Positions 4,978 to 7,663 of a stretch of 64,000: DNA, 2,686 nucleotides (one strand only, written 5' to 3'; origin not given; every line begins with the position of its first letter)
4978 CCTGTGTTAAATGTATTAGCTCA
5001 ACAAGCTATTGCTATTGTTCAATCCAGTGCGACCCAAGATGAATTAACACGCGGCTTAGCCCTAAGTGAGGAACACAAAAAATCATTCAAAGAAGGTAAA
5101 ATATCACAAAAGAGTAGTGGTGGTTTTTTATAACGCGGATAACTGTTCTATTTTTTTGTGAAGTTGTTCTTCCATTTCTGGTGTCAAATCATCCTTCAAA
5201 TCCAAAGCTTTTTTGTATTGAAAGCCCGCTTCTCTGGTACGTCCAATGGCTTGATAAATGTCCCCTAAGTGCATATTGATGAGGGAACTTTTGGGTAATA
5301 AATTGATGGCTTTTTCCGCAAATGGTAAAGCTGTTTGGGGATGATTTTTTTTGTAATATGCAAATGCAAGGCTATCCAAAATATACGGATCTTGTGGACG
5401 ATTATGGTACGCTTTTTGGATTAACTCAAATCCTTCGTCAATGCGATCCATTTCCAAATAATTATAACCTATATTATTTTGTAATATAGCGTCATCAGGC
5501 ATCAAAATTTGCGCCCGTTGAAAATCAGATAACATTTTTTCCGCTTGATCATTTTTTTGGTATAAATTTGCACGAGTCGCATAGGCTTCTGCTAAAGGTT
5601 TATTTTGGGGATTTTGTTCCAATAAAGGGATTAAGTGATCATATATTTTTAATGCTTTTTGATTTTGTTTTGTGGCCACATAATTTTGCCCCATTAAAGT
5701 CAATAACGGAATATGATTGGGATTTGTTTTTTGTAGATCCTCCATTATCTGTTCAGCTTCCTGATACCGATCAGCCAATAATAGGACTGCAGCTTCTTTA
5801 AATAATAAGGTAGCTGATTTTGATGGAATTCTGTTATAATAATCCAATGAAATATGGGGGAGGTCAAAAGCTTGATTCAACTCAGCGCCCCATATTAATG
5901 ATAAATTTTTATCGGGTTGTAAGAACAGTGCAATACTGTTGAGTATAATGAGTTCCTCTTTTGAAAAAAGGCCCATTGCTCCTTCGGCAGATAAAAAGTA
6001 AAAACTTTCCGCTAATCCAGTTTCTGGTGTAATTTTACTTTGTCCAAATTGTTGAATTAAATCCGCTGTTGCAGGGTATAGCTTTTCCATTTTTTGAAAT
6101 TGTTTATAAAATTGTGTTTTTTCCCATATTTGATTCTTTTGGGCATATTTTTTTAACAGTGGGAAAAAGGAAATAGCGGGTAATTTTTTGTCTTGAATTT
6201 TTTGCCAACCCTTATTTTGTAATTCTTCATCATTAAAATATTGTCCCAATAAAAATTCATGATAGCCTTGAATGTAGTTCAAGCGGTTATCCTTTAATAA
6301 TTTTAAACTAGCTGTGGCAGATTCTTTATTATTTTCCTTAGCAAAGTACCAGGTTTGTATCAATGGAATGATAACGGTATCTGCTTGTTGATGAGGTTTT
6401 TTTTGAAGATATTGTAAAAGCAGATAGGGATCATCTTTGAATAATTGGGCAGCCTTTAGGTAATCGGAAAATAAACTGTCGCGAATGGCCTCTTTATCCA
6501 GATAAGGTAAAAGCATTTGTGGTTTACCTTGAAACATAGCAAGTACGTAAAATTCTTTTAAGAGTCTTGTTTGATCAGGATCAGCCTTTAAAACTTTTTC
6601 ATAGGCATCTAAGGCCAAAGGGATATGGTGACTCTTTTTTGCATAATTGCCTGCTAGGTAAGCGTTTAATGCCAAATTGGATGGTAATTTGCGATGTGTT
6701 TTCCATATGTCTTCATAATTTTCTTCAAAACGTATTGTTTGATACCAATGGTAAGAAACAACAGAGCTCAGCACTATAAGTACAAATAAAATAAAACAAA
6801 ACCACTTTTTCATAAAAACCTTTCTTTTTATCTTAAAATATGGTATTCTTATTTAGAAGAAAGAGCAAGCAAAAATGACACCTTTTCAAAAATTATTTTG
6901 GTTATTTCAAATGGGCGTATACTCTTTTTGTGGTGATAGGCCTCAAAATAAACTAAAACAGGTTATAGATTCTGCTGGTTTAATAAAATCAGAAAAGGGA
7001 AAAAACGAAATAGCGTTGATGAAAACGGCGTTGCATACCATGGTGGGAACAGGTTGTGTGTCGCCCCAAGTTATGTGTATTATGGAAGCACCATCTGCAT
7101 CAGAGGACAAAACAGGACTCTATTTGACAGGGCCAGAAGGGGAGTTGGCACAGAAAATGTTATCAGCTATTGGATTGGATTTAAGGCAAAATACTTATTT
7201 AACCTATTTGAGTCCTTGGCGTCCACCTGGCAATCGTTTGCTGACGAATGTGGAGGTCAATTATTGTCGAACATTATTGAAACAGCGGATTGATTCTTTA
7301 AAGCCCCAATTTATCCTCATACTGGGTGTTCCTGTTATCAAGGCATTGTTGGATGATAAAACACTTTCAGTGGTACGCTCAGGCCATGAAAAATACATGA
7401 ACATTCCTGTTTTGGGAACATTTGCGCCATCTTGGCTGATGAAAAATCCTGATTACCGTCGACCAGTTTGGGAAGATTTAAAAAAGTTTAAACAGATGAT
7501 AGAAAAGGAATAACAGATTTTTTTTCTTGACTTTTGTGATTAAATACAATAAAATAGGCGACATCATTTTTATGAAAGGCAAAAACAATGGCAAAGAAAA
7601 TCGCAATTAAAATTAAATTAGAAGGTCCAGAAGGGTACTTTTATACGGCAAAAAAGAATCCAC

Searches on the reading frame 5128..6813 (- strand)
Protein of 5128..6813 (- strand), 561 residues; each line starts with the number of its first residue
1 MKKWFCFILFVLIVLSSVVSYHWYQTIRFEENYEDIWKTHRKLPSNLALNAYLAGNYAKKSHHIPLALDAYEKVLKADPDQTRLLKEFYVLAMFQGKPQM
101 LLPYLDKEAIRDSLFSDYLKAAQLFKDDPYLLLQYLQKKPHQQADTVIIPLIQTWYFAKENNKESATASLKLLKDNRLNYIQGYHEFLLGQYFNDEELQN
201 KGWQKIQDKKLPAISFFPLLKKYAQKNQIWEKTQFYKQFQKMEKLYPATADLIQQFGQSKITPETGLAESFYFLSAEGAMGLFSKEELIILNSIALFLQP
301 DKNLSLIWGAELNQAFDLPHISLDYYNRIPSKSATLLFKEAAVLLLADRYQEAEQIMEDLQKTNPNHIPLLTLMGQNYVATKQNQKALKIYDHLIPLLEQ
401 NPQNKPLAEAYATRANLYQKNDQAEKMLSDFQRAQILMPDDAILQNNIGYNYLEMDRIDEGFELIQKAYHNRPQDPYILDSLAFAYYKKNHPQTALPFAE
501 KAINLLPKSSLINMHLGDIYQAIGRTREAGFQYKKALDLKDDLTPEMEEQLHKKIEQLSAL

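Call 45: search_protein_families(library=pfam, proteins=[window:5128-6813:-], max_evalue=0.0001)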
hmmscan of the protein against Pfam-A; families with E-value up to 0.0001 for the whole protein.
window:5128-6813:- (561 aa): 13 families
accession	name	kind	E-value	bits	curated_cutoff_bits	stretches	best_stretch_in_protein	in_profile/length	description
PF07719.23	TPR_2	-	6.2e-15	54.5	27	0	477-508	2-33/34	Tetratricopeptide repeat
PF13424.12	TPR_12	-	2.4e-12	47.3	30.1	0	442-507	3-76/77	Tetratricopeptide repeat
PF14559.12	TPR_19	-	3.7e-11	43.6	25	1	344-402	1-59/68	Tetratricopeptide repeat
PF13181.12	TPR_8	-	8.2e-11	41.6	25.7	0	513-541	4-32/34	Tetratricopeptide repeat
PF13429.12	TPR_15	-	5.4e-09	36.3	26.2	1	380-537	118-275/280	Tetratricopeptide repeat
PF13428.12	TPR_14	-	1.1e-08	35.3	23.5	0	339-376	6-43/44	Tetratricopeptide repeat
PF23914.1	TPR_CcmH_CycH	-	2.9e-08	34.1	42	0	349-403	102-156/158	Cytochrome c-type biogenesis protein H TPR domain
PF13432.12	TPR_16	-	6.1e-08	33.4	32.7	0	420-476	12-65/65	Tetratricopeptide repeat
PF13371.12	TPR_9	-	6.4e-06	26.5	35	0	416-476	3-63/73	Tetratricopeptide repeat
PF00515.34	TPR_1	-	7.9e-06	25.9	27.8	0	482-508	7-33/34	Tetratricopeptide repeat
PF13431.12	TPR_17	-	8.4e-06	26.1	24.4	0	398-426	6-31/34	Tetratricopeptide repeat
PF25062.1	ARM_TT21_N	-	9.3e-06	26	40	1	331-438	97-198/222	Tetratricopeptide repeat protein 21 N-terminal ARM repeat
PF12895.13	ANAPC3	-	2.3e-05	25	27.2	0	336-392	28-80/82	Anaphase-promoting complex, cyclosome, subunit 3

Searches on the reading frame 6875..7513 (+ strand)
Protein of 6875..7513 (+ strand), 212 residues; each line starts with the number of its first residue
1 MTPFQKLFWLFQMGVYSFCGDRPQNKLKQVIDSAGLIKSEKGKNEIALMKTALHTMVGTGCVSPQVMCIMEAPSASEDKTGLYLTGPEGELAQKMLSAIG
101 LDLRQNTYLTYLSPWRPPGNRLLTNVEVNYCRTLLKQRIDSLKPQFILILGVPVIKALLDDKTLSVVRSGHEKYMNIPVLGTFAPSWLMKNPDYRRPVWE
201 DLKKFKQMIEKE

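Call 45: search_protein_families(library=pfam, proteins=[window:6875-7513:+], max_evalue=0.0001)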
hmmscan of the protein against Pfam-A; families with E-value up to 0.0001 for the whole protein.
window:6875-7513:+ (212 aa): 1 family
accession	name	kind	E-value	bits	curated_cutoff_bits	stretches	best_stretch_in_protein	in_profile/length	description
PF03167.25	UDG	-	2.8e-19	70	24.3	1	58-203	2-141/141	Uracil DNA glycosylase superfamily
